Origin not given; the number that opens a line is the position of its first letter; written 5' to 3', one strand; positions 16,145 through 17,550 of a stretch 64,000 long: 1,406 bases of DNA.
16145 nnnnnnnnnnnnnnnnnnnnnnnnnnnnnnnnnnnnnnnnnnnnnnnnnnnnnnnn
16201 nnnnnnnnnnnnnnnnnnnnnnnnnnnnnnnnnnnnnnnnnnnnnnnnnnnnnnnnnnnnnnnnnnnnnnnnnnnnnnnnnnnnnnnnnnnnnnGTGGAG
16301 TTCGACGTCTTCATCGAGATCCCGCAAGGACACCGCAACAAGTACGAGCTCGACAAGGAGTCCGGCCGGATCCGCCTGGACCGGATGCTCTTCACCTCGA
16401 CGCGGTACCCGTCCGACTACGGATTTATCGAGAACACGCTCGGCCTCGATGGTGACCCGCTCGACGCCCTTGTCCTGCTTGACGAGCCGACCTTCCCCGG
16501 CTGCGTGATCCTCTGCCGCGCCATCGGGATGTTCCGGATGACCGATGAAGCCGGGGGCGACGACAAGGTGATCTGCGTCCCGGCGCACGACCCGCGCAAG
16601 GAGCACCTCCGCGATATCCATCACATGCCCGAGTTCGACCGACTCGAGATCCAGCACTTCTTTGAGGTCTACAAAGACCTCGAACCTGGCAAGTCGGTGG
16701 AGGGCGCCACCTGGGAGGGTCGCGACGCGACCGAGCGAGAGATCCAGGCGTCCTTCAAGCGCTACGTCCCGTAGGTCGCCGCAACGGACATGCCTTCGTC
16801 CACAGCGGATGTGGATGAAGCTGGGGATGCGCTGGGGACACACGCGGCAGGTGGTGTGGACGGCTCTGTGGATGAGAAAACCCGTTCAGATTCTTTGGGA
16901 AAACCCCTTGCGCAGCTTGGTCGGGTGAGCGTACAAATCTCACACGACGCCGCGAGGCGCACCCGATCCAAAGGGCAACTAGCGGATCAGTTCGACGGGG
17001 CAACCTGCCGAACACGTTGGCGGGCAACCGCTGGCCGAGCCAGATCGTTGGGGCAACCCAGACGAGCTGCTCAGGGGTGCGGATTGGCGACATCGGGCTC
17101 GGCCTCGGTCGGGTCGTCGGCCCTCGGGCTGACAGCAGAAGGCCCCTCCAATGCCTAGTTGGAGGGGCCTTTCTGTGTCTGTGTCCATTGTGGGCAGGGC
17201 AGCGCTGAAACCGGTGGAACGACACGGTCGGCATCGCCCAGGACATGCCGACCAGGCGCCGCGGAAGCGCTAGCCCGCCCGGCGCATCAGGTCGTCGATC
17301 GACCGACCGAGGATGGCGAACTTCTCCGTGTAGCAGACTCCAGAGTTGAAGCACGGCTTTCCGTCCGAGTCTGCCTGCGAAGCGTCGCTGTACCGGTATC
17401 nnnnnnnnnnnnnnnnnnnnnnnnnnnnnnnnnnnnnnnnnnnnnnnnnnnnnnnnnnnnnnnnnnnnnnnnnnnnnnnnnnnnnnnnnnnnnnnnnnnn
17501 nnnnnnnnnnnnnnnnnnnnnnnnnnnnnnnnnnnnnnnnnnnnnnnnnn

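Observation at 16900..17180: Candidate ~230-nt small RNA downstream of ppa with four GGGCAAC repeats and a perfect terminator hairpin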

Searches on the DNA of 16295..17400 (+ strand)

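Call 4: search_rna_families(source=window, start=16600, end=17400, threshold=evalue, max_evalue=10, show_alignments=3)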
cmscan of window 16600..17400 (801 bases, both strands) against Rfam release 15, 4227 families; matches with E-value up to 10: 6.
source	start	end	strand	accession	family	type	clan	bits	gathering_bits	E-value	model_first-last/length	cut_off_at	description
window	17131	17179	+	RF04022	mir-4863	Gene; miRNA;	-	20.2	100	0.31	21-72/93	no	mir-4863 microRNA precursor family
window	17139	17191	-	RF02844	RefA9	Gene; antisense;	-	19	49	3.4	1-64/64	no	Enterococcus sRNA A9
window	17069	17124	-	RF01146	sR15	Gene; snRNA; snoRNA; CD-box;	-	18.4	40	1.1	1-65/65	no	Small nucleolar RNA sR15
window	17136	17190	-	RF00506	Thr_leader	Cis-reg; leader;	-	17.1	55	1.8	1-118/118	no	Threonine operon leader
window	17008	17102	-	RF01038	mir-1307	Gene; miRNA;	-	16.2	69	6.7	1-90/90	no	mir-1307 microRNA precursor family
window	17134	17264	+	RF00516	ylbH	Cis-reg; leader;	-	14.8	50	1.7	1-122/122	no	ylbH leader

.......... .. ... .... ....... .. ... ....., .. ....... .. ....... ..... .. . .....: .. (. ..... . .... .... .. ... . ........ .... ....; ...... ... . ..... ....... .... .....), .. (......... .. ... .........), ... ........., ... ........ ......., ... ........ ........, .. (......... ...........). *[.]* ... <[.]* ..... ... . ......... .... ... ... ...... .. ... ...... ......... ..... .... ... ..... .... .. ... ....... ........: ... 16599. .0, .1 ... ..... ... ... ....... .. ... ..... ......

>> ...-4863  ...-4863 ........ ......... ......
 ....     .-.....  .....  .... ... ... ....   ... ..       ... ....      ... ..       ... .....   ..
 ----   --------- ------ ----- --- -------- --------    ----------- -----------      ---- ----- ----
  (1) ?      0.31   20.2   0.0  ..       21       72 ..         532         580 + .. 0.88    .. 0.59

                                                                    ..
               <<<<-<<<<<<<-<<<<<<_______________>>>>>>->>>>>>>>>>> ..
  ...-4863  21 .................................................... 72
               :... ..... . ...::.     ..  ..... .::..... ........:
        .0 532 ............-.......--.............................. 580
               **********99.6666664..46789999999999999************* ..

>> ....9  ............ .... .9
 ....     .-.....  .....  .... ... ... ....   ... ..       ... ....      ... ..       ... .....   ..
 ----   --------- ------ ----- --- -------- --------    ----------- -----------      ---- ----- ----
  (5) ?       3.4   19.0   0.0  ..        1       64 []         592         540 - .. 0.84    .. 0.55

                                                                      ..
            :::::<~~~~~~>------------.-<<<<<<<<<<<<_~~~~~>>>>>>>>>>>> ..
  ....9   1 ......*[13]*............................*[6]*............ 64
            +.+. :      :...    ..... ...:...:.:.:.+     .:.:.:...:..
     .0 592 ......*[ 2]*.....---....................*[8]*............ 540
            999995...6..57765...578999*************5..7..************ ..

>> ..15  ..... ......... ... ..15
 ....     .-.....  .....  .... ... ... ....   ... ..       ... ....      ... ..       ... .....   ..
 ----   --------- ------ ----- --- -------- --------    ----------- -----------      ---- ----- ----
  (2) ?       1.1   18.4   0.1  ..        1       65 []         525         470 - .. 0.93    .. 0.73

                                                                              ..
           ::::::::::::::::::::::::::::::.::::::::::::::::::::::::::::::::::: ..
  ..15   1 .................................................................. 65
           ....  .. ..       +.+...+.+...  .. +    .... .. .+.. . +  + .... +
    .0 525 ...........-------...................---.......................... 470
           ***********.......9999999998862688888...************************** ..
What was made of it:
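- On Any Rfam 15 family: The region searched at E up to 10 gave only chance hits of 15-20 bits against thresholds of 40-100 (call 4).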

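Call 40: build_rna_model(alignment_id=A5)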
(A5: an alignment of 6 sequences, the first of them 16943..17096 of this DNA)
Model R1 built from alignment A5 (6 sequences, 157 columns); structure: RNAalifold consensus.
model positions 150; base pairs 37; branch points 4; effective number of sequences 1.49; information 0.59 bits per position. Calibrated on 0.2 Mb of random sequence (short: E-values are rough).
structure used (alignment columns):
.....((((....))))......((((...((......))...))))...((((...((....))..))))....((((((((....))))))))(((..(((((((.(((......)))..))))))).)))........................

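Call 42: search_with_rna_model(model_id=R1, sources=[window, L001, L002, L003, L004, L005, L006, L007, L008, L009, L010, L011, L012, L013, L014, L015, L016, L017, L018, L019, L020, L021, L022, L023, L024, L025, L026, L027, L028, L029, L030, L031, L032, L033, L034, L035, L036, L037, L038, L039, L040, L041, L042, L043, L044, L045, L046, L047, L048, L049, L050, L051, L052, L053, L054, L055, L056, L057, L058, L059, L060, L061, L062, L063, L064, L065, L066, L067, L068, L069, L070, L071, L072, L073, L074, L075, L076, L077, L078, L079, L080, L081, L082, L083, L084, L085, L086, L087, L088, L089, L090], max_evalue=10, make_alignment=true)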
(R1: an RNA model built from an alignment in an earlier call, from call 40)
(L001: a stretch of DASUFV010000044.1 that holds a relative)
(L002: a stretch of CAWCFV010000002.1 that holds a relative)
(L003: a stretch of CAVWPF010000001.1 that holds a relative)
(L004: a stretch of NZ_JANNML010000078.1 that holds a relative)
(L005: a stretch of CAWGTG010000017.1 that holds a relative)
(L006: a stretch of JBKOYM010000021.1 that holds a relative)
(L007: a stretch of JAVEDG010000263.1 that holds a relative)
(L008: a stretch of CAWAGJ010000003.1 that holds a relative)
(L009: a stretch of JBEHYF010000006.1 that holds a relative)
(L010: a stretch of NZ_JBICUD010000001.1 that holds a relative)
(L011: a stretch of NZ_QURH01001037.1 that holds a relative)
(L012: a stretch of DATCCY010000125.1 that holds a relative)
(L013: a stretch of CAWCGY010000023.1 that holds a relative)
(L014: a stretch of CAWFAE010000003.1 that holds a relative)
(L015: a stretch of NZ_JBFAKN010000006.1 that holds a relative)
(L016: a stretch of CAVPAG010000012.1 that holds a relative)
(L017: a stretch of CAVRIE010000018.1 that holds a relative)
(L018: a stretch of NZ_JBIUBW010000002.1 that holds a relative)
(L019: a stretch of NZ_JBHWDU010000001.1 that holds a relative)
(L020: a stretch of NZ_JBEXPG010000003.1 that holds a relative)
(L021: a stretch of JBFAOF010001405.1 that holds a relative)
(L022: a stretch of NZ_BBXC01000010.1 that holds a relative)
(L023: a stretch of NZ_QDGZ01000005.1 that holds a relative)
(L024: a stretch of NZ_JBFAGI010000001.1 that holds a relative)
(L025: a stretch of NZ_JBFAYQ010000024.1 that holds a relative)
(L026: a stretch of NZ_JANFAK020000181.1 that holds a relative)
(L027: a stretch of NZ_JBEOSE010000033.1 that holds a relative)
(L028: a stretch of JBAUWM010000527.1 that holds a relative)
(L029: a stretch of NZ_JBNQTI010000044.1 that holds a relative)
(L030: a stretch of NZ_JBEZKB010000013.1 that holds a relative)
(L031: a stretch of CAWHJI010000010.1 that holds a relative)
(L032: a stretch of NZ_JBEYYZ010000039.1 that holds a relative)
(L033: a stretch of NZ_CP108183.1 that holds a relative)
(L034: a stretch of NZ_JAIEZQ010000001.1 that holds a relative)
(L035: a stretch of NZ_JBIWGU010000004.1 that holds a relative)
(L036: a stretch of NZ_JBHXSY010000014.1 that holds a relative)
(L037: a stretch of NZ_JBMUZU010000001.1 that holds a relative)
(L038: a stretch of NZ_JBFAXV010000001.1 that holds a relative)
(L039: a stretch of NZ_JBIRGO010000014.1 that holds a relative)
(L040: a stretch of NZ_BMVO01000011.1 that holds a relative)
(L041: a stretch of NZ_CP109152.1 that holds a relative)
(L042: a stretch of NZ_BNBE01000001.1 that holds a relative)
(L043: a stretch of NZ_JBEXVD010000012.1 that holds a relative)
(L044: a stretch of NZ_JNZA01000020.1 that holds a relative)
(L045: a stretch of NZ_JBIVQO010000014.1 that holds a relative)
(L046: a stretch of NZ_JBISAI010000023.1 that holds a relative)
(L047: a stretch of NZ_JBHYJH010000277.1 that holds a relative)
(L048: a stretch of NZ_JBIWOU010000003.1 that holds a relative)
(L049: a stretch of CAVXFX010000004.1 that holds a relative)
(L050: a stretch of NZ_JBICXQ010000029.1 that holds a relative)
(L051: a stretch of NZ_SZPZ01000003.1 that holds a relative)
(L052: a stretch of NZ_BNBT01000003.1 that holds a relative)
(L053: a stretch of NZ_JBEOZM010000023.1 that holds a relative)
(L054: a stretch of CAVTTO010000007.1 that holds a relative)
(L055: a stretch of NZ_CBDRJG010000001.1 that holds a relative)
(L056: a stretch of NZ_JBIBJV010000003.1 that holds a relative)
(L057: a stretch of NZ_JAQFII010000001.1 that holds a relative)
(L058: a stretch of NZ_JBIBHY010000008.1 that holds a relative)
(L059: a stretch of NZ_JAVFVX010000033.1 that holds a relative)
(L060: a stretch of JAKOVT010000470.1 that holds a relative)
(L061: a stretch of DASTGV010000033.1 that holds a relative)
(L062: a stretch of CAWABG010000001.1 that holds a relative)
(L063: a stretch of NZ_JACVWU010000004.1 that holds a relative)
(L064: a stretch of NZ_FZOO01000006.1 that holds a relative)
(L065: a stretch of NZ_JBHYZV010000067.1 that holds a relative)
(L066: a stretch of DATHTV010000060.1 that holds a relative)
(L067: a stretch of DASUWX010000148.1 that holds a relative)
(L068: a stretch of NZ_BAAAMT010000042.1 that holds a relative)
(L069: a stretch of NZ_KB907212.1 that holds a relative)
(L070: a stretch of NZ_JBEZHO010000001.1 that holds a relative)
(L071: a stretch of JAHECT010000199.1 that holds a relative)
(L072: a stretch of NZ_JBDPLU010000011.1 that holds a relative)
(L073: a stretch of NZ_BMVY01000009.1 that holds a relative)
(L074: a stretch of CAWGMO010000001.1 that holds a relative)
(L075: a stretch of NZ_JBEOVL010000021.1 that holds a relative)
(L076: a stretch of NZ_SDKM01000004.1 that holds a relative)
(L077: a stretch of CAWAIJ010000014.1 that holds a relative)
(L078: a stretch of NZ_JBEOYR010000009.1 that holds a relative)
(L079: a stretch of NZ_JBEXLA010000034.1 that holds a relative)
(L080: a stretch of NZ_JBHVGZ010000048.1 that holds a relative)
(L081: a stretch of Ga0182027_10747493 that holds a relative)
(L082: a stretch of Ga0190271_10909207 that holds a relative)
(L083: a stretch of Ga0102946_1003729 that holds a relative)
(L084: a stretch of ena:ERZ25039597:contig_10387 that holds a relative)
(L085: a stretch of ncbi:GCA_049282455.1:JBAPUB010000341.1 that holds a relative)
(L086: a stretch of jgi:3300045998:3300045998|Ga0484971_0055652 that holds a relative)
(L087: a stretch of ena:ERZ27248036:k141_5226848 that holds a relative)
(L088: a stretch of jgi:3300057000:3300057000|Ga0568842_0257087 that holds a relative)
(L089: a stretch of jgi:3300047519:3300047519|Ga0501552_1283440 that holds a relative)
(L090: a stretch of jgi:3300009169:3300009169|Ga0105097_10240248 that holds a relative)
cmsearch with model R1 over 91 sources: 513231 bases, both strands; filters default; matches with E-value up to 10: 24.
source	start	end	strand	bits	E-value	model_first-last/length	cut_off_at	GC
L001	3163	3313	+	153.6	1.3e-43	1-150/150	no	0.67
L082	370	517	+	146.2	2.2e-41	1-150/150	no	0.68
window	16943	17095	+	129.1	2.7e-36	1-150/150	no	0.67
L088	1789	1919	+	124.6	6.2e-35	1-132/150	3'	0.72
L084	3173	3317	+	113.1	1.7e-31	1-150/150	no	0.7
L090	927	998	+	71.4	5.1e-19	1-71/150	3'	0.67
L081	43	191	-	24.9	4.4e-05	1-150/150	no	0.71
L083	1111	1211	-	18.5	0.0035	1-150/150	no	0.75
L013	3340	3458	+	13.3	0.13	1-150/150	no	0.69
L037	2557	2635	-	11.1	0.61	1-150/150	no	0.68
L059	3288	3323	+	11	0.62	93-128/150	no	0.75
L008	3465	3578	-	9.2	2.1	1-150/150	no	0.75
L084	3311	3419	-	9.2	2.2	1-150/150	no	0.68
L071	18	64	+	9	2.6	73-128/150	no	0.81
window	8821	8903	-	8.9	2.7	1-150/150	no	0.67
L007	4225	4247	-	8.8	2.9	100-122/150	no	0.91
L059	2570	2625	-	8.3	3.9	70-128/150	no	0.64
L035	5056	5168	+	8.2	4.4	1-150/150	no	0.71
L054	4549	4568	-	7.7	6.1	25-44/150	no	0.7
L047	1853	1934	-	7.6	6.3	1-150/150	no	0.68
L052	2557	2638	-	7.6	6.3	1-150/150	no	0.68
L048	3121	3215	+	7.5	6.9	1-150/150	no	0.69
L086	2910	2958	-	7.4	7.3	1-150/150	no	0.65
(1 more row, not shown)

Alignment A6: 24 matches aligned to the model, 211 columns, each read 5' to 3' on its own strand. Consensus structure (alignment columns), stored with it:
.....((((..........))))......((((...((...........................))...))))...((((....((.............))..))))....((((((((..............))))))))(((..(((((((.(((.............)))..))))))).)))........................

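Call 54: search_dna_similar(query=window:16790-17230:+, collection=plasmids, mode=distant, max_rows=8, max_evalue=0.01)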
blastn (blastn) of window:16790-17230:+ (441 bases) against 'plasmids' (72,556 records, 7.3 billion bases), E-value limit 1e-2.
Records with a match: 1; places in all: 1; records where one place covers at least 80% of the query: 0.
Best place of each record, by identity: 80-90% 1.
By first word of the organism name: Streptomyces 1.
By predicted mobility (MOB-suite, as given by PLSDB): non-mobilizable 1.
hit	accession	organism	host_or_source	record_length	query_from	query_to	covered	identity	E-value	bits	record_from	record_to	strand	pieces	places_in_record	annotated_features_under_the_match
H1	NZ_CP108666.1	Streptomyces globisporus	-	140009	304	341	9%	89.5%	9e-3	48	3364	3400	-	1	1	ParB N-terminal domain-containing protein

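Call 55: search_dna_similar(query=window:16790-17230:+, collection=phages, mode=distant, max_rows=8, max_evalue=0.01)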
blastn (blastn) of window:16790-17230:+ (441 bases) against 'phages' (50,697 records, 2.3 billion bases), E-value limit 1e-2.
No match.

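Call 60: search_with_rna_model(model_id=R1, sources=[L091, L092, L093, L094], max_evalue=0.01)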
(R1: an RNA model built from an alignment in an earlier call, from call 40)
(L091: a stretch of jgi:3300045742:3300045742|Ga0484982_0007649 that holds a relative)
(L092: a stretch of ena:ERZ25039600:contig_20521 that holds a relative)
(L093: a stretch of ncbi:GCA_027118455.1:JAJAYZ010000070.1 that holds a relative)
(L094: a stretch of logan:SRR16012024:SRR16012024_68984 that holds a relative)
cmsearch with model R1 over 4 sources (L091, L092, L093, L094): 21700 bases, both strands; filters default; matches with E-value up to 0.01: 3.
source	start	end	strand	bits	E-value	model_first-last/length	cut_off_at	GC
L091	1569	1721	-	120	6e-35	1-150/150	no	0.66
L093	1587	1740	-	113.2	6.6e-33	1-150/150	no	0.64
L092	1589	1742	-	108.8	1.4e-31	1-150/150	no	0.69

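Call 63: search_with_rna_model(model_id=R1, sources=[window, L001, L082, L084, L088, L090, L091, L092, L093, L095, L096], max_evalue=0.0001, make_alignment=true)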
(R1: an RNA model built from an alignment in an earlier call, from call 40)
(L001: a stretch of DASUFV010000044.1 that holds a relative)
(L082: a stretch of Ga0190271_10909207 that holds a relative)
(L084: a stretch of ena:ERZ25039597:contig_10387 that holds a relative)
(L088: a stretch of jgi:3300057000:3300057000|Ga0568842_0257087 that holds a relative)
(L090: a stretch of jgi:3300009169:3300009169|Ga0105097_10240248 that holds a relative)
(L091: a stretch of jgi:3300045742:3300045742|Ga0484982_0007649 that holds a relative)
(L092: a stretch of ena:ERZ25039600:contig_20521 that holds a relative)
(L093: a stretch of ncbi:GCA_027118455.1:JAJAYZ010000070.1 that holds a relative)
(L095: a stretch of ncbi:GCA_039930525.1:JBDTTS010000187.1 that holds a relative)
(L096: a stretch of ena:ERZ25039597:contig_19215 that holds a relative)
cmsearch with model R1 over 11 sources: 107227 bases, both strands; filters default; matches with E-value up to 0.0001: 10.
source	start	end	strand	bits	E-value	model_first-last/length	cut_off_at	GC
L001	3163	3313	+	153.6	2.7e-44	1-150/150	no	0.67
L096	1575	1722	-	147.7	1.6e-42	1-150/150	no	0.67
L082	370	517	+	146.2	4.5e-42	1-150/150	no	0.68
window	16943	17095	+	129.1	5.7e-37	1-150/150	no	0.67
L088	1789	1919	+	124.6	1.3e-35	1-132/150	3'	0.72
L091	1569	1721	-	120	3e-34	1-150/150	no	0.66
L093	1587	1740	-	113.2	3.2e-32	1-150/150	no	0.64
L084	3173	3317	+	113.1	3.5e-32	1-150/150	no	0.7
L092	1589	1742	-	108.8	6.9e-31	1-150/150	no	0.69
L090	927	998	+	71.4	1.1e-19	1-71/150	3'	0.67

Alignment A8: 10 matches aligned to the model, 162 columns, each read 5' to 3' on its own strand. Consensus structure (alignment columns), stored with it:
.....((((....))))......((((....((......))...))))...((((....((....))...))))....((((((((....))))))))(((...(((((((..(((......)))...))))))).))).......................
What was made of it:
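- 16944..17178 (+): Predicted structured small RNA, about 235 nt here and 236-303 nt in orthologs. The model R1 gives 129 bits here and 108-154 bits in orthologs (calls 42, 60, 63).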

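Call 73: search_rna_families(sources=[L082, L088, L090], threshold=evalue, max_evalue=5)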
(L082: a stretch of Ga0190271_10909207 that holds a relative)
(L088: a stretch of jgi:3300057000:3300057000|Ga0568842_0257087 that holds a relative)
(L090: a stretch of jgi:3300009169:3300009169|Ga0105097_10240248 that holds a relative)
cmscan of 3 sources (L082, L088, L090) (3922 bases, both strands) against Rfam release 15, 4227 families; matches with E-value up to 5: 0.
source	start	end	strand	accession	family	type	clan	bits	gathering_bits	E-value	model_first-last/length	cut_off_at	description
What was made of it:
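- On Any Rfam 15 family: Orthologs L082, L088 and L090 gave no hit at E up to 5 (call 73).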
